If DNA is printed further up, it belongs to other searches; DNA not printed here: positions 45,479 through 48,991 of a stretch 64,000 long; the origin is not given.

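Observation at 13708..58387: Dispersed roughly 140-bp long-stem palindromic element: six full copies plus one short relic in 64 kb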

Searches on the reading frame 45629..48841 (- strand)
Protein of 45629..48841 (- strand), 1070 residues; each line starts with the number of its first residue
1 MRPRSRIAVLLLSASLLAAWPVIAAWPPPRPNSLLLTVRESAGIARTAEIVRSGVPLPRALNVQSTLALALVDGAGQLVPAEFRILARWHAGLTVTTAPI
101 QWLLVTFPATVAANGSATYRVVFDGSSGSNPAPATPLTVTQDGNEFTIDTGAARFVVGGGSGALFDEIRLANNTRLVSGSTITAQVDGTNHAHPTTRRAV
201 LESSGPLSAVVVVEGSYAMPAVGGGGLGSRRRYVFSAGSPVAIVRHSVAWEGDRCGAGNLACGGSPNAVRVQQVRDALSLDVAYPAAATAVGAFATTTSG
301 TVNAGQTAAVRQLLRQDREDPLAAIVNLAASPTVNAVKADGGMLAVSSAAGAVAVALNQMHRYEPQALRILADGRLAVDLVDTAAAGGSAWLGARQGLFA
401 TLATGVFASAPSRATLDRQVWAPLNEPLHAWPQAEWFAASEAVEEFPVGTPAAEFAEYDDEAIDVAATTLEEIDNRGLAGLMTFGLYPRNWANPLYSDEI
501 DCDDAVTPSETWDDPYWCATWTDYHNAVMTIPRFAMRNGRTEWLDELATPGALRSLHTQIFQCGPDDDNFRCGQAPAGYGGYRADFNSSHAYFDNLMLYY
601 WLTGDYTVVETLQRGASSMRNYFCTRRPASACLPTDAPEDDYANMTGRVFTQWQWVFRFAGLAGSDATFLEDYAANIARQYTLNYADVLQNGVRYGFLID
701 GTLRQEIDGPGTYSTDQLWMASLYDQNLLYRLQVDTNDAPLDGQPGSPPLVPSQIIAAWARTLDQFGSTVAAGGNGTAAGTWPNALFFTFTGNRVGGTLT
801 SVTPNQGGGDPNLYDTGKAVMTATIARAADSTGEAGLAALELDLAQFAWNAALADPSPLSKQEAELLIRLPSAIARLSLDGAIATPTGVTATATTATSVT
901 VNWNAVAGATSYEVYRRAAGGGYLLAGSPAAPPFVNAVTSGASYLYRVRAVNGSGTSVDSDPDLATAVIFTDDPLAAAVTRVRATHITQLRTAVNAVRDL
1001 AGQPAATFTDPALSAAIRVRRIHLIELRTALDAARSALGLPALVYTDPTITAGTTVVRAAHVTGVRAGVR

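Call 71: search_protein_families(library=pfam, proteins=[window:45629-48841:-])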
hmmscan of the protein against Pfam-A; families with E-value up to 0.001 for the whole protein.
window:45629-48841:- (1070 aa): 3 families
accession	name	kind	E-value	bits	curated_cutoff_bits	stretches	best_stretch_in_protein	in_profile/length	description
PF00041.27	fn3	-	4.1e-05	24.1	25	1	885-961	2-79/84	Fibronectin type III domain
PF21345.3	PcRGLX_2nd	-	0.00019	21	23.5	0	138-254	2-128/360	PcRGLX-like protein central beta sandwich domain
PF21910.2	GH85_C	-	0.00074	20.3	27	0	893-939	14-60/95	GH85 endohexosaminidases, C-terminal domain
